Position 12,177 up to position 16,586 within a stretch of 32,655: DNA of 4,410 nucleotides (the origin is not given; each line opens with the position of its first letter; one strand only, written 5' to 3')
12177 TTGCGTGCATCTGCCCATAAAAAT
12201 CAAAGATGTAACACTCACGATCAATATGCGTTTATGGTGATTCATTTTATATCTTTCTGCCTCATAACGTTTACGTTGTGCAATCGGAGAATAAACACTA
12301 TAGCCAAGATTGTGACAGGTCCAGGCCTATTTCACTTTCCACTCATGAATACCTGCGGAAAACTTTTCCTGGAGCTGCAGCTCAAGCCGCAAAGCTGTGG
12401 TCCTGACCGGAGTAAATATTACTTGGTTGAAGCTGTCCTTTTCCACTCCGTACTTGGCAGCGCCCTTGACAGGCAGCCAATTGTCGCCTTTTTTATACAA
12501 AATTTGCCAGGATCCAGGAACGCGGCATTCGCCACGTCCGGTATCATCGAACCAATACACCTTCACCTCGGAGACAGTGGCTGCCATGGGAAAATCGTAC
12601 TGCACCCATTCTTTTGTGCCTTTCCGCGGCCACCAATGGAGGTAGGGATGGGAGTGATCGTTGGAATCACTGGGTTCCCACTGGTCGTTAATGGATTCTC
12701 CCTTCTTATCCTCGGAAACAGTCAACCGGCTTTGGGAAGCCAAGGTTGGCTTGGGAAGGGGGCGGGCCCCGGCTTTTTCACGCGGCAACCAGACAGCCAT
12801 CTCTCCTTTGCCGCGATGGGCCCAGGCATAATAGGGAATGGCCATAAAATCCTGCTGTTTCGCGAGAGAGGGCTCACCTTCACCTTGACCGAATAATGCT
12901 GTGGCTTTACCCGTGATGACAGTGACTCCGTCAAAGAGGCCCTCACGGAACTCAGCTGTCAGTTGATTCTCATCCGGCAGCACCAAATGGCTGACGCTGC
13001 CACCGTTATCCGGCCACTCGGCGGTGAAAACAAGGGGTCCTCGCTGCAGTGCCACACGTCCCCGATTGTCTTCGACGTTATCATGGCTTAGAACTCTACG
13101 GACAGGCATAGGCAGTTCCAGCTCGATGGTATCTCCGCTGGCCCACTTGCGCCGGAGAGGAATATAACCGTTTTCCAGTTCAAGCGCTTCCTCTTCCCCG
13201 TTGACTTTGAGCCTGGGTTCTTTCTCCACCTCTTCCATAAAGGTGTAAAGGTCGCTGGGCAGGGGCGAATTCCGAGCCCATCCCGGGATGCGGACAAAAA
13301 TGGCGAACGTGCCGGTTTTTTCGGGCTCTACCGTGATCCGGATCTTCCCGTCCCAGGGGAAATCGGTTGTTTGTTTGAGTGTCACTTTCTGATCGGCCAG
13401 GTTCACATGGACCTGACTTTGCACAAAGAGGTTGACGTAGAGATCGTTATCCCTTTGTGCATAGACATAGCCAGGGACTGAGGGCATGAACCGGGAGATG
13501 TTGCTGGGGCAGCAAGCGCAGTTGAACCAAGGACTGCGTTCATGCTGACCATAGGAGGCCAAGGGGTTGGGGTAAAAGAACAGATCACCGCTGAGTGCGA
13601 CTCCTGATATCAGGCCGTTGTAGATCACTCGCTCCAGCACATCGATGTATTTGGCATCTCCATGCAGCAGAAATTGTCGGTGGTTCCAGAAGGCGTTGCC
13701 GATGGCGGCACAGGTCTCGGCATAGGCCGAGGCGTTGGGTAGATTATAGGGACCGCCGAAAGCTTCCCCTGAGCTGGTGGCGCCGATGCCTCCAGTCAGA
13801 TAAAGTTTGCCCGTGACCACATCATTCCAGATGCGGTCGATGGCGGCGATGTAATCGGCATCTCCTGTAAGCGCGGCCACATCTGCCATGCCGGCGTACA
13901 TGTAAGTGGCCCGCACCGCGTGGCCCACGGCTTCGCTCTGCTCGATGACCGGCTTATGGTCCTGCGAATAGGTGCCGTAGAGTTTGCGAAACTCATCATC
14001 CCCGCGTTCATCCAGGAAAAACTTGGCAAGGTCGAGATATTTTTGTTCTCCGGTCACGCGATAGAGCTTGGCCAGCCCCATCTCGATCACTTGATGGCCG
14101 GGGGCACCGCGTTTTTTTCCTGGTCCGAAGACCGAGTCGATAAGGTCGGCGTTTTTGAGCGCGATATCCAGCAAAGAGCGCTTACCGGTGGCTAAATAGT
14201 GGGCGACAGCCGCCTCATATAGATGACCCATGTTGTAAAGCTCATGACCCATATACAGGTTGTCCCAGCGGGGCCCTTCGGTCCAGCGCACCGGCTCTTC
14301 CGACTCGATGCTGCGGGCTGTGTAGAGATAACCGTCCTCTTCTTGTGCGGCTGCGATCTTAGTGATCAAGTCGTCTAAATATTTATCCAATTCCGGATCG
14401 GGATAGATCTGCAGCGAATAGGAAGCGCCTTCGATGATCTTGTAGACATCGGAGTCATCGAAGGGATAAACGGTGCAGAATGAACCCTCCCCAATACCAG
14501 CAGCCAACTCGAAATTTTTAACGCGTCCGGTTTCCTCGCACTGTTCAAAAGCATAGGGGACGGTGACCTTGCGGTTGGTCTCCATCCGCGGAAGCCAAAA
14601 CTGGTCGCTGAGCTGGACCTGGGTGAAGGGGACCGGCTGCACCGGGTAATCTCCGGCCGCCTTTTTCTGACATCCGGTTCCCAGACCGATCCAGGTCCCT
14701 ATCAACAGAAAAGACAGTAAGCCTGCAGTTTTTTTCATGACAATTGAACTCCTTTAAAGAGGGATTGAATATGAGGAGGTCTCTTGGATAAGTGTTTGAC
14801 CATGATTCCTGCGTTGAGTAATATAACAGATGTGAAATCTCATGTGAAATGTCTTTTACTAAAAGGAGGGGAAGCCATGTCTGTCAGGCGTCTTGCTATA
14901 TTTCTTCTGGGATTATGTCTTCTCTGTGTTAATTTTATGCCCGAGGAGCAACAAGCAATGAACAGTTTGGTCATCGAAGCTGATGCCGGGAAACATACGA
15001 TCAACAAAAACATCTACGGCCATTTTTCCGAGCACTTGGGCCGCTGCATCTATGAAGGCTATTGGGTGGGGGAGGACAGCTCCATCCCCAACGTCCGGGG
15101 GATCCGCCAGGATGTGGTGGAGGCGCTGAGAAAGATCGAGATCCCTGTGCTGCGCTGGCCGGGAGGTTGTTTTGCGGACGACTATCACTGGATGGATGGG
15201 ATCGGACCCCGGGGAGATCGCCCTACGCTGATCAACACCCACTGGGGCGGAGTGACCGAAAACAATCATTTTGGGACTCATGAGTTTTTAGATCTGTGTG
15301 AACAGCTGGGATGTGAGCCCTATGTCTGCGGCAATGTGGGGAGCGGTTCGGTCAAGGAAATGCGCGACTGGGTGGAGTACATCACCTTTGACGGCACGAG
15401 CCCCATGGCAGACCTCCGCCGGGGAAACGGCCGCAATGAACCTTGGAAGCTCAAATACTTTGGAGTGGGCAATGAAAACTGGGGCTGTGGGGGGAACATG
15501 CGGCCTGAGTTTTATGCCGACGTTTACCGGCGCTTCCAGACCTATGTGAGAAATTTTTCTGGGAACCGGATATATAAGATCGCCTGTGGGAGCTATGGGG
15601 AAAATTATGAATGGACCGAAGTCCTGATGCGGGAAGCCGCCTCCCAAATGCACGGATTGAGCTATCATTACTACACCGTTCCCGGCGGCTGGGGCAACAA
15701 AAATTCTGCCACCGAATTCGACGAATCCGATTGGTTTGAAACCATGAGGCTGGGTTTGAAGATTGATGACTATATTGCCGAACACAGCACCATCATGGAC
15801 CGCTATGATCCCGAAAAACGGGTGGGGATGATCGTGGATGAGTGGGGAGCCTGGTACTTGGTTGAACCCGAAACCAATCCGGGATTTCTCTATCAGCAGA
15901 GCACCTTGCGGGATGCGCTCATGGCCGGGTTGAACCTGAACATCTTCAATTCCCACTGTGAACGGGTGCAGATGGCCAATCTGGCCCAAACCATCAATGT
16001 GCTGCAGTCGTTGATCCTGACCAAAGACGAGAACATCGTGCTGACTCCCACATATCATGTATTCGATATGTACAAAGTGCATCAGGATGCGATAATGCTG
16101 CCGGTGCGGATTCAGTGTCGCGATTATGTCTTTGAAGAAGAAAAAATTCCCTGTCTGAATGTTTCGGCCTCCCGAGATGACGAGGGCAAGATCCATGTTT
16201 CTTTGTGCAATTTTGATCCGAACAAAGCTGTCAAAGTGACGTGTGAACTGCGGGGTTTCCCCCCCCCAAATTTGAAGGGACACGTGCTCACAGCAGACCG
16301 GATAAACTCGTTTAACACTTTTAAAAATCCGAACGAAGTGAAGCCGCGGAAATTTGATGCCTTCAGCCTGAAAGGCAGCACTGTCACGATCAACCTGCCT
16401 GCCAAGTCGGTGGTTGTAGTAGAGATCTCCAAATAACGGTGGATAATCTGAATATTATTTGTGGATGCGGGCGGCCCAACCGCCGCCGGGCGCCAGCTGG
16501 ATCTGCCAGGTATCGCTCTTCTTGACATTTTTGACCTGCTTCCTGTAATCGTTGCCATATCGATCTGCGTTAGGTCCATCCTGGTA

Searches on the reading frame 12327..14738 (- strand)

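Call 4: search_protein_families(library=pfam, proteins=[window:12327-14738:-], max_evalue=0.01)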
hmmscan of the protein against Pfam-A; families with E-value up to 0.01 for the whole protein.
window:12327-14738:- (803 aa): 5 families
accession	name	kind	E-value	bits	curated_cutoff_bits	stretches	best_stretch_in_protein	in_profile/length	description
PF07944.18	Beta-AFase-like_GH127_cat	-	4.4e-112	375.2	24.9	1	40-422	1-375/376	Beta-L-arabinofuranosidase, GH127 catalytic domain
PF20736.2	Glyco_hydro127M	-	3.2e-26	91.7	24.2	1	433-544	2-95/95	Beta-L-arabinofuranosidase, GH127 middle domain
PF20737.2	Glyco_hydro127C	-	1.4e-23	82.8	23.7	1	546-652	1-71/71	Glycoside hydrolase family 127 C-terminal domain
PF00754.31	F5_F8_type_C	-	0.0018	18.8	28.2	1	684-789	9-114/127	F5/8 type C domain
PF22633.2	F5_F8_type_C_2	-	0.0065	17.5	27.8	0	703-783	13-89/91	NedA-like, galactose-binding domain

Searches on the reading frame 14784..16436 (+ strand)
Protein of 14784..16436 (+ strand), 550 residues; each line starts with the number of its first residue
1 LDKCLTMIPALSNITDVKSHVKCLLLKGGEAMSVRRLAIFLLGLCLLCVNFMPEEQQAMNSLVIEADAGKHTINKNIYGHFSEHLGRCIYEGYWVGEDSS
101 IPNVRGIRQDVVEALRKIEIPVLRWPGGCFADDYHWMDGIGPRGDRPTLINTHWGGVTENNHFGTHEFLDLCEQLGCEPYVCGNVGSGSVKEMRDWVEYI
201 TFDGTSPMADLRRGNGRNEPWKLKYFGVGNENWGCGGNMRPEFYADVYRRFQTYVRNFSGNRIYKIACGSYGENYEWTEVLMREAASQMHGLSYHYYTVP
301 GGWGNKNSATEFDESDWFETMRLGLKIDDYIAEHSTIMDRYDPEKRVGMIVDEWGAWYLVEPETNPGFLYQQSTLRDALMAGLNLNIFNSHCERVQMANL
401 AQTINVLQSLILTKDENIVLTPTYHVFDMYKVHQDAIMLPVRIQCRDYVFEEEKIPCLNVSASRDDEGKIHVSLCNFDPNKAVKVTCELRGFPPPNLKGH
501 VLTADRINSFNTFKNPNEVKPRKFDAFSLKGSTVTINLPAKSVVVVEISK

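Call 4: search_protein_families(library=pfam, proteins=[window:14784-16436:+], max_evalue=0.01)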
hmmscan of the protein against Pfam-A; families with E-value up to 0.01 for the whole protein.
window:14784-16436:+ (550 aa): 2 families
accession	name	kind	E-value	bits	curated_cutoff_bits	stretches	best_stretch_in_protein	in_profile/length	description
PF06964.18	Alpha-L-AF_C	-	5.7e-51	173.5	27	1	352-542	1-165/165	Alpha-L-arabinofuranosidase C-terminal domain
PF22848.2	ASD1_dom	-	1.1e-05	25.5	22.2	0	122-181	10-73/239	Alpha-L-arabinofuranosidase 1 domain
